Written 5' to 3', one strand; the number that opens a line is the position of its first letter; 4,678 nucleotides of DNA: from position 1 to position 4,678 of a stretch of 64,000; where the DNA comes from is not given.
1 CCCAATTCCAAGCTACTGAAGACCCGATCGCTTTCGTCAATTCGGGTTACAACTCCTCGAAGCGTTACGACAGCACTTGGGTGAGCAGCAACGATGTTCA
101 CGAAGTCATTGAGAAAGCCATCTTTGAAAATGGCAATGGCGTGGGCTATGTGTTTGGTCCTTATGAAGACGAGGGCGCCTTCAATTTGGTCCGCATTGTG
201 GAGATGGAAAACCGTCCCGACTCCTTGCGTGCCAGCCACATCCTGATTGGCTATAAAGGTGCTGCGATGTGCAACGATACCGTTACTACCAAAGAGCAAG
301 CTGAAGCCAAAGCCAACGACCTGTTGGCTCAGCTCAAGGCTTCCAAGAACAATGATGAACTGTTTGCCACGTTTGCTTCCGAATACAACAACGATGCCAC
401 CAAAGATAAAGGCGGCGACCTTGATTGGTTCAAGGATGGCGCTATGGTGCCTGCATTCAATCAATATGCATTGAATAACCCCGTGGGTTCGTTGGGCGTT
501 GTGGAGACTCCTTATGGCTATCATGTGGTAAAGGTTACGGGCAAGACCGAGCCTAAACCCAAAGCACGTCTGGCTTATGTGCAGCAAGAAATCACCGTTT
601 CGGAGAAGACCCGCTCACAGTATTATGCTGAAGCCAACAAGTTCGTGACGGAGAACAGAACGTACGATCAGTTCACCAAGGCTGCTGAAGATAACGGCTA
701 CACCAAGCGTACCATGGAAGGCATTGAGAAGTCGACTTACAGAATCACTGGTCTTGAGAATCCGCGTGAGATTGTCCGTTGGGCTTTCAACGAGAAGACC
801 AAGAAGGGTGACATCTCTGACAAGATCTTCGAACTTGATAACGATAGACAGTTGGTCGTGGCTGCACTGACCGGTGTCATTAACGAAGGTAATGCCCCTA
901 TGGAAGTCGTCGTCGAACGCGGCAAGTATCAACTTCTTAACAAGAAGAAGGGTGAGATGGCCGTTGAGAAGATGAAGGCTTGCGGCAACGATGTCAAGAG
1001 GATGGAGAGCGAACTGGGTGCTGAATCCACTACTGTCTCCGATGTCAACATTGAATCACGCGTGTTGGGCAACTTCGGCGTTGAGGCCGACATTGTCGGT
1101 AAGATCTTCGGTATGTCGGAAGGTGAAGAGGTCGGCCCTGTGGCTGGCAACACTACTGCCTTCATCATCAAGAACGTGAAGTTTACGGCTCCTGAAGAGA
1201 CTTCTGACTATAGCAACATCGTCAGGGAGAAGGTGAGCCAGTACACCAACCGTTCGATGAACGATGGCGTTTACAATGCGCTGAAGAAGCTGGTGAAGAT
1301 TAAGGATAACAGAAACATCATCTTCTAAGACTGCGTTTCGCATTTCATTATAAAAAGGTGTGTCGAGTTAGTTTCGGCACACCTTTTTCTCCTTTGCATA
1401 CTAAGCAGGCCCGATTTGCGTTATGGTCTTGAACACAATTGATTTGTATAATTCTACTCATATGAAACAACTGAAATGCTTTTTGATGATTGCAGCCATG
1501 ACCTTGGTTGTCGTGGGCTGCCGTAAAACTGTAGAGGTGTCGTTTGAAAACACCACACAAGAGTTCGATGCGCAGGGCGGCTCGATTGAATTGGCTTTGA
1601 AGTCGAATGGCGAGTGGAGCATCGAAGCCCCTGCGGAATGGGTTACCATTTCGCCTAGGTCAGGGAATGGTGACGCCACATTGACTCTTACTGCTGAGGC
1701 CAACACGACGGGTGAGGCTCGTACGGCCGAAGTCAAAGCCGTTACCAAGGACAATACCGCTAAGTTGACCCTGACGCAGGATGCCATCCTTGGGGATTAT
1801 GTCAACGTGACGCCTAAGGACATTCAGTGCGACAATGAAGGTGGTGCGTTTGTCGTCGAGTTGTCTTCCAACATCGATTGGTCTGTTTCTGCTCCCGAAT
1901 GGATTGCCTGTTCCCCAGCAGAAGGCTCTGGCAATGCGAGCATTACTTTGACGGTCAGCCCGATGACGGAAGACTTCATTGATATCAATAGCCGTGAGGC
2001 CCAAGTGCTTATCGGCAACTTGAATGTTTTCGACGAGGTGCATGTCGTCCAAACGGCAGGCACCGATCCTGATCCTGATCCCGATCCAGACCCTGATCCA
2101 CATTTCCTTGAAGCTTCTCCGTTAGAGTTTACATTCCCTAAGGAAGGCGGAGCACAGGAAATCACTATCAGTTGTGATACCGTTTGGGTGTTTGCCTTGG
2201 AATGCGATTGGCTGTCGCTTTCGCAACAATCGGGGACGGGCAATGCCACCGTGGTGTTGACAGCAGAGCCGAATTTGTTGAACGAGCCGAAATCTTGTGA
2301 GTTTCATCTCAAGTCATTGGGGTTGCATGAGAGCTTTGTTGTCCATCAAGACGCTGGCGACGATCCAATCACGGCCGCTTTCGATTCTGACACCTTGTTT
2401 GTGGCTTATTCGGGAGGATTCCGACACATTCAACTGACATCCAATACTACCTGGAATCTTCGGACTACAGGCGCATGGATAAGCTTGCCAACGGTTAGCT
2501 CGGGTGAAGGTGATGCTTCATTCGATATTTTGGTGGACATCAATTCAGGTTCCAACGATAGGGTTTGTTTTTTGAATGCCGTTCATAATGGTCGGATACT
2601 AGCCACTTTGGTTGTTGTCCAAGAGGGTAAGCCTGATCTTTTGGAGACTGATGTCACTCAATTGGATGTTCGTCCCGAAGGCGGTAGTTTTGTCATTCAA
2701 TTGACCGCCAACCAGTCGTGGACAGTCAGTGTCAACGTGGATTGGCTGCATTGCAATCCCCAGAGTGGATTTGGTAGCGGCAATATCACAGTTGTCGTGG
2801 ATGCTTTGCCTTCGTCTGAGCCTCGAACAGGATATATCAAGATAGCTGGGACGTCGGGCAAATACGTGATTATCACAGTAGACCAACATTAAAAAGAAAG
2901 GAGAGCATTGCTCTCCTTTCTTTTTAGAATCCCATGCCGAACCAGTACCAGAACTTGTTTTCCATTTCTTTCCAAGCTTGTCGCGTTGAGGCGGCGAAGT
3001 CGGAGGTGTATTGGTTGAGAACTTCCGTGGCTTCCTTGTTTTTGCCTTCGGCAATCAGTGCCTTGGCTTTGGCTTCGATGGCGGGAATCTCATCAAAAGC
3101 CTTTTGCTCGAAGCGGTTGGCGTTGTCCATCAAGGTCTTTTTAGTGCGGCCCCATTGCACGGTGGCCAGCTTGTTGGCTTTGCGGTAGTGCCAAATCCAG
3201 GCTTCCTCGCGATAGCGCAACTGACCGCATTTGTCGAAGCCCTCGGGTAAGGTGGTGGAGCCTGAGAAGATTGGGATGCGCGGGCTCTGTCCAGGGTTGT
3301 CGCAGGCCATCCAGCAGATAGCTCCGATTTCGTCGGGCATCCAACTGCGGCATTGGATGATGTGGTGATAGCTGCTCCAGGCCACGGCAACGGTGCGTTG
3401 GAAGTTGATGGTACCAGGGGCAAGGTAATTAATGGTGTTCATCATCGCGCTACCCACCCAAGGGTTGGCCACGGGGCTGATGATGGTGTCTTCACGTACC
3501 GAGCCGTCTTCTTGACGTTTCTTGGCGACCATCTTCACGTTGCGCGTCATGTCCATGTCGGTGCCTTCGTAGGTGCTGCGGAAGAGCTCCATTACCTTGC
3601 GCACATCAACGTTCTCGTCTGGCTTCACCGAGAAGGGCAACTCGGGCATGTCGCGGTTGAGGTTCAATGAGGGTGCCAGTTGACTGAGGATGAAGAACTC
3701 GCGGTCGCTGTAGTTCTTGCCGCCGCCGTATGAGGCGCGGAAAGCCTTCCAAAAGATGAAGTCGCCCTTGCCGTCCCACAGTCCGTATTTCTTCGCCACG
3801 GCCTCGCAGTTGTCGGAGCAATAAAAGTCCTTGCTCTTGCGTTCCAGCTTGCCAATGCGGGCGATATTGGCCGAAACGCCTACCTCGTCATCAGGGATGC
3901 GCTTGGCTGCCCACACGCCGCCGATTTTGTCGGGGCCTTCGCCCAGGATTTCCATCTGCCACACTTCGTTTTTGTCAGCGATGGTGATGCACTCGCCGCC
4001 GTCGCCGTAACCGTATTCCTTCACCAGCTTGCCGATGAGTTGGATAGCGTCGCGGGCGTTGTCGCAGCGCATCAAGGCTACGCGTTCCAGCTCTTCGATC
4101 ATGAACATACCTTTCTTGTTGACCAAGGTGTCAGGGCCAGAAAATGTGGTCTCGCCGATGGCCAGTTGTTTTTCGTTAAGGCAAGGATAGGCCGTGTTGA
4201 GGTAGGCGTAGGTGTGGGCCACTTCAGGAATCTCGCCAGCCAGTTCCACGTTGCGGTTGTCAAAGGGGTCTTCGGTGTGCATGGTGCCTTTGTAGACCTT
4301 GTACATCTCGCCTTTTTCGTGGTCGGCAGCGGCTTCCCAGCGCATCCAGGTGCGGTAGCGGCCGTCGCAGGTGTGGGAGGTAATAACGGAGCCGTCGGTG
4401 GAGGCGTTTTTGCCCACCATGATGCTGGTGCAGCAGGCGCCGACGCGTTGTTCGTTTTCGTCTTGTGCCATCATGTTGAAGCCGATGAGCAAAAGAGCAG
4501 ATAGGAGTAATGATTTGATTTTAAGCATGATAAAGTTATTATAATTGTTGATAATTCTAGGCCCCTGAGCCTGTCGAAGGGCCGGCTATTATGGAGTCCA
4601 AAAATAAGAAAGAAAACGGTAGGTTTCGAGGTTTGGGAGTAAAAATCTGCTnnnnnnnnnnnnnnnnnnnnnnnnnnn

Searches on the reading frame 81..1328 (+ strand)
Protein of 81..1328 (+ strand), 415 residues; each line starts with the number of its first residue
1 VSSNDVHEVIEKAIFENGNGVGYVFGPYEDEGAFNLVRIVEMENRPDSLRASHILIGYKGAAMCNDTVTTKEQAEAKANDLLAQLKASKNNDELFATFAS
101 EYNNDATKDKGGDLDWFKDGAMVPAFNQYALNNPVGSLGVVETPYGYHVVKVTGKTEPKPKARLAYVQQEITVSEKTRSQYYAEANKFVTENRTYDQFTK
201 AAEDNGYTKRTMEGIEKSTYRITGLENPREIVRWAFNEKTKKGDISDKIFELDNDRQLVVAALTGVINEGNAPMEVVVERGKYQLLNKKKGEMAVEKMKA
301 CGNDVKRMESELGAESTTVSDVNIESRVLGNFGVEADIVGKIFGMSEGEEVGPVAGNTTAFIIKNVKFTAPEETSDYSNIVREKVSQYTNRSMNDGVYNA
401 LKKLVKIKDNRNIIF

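Call 42: search_protein_families(library=pfam, proteins=[window:81-1328:+], max_evalue=0.0001)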
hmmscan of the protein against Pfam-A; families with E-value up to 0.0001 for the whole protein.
window:81-1328:+ (415 aa): 3 families
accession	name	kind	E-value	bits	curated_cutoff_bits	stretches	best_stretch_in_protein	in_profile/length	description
PF13616.12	Rotamase_3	-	1e-29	103.8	22.5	1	35-155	2-115/116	PPIC-type PPIASE domain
PF00639.27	Rotamase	-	5.1e-19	69.5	21.7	1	53-153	1-96/97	PPIC-type PPIASE domain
PF13145.12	Rotamase_2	-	3.8e-11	44.3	27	1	71-161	28-114/121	PPIC-type PPIASE domain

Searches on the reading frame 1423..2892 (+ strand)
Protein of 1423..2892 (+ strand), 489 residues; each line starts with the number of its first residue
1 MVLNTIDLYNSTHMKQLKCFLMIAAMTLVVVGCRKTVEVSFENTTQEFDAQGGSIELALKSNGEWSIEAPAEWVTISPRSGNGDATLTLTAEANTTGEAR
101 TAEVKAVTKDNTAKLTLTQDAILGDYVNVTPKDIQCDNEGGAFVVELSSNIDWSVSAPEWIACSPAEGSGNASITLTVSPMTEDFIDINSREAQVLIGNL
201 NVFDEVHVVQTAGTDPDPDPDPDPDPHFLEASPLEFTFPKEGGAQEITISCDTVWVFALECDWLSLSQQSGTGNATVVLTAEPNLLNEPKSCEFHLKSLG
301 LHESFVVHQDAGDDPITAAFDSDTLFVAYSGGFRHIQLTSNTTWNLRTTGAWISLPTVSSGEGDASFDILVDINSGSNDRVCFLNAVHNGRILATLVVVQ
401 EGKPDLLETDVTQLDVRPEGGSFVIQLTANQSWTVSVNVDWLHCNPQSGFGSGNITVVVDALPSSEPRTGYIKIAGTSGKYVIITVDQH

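Call 42: search_protein_families(library=pfam, proteins=[window:1423-2892:+], max_evalue=0.0001)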
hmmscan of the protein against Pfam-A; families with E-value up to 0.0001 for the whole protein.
window:1423-2892:+ (489 aa): 2 families
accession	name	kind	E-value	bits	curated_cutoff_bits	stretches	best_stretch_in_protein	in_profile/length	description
PF19190.6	BACON_2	-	3.8e-34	116.9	25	2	40-120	3-92/94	Viral BACON domain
PF13004.13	BACON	-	1.4e-32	111.9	25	2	64-119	2-60/61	Putative binding domain, N-terminal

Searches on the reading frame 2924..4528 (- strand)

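Call 42: search_protein_families(library=pfam, proteins=[window:2924-4528:-], max_evalue=0.0001)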
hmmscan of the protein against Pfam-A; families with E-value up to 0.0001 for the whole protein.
window:2924-4528:- (534 aa): 1 family
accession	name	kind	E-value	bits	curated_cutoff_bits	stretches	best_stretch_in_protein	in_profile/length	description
PF03577.20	Peptidase_C69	-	5.5e-53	180.8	23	1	33-466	2-396/402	Peptidase family C69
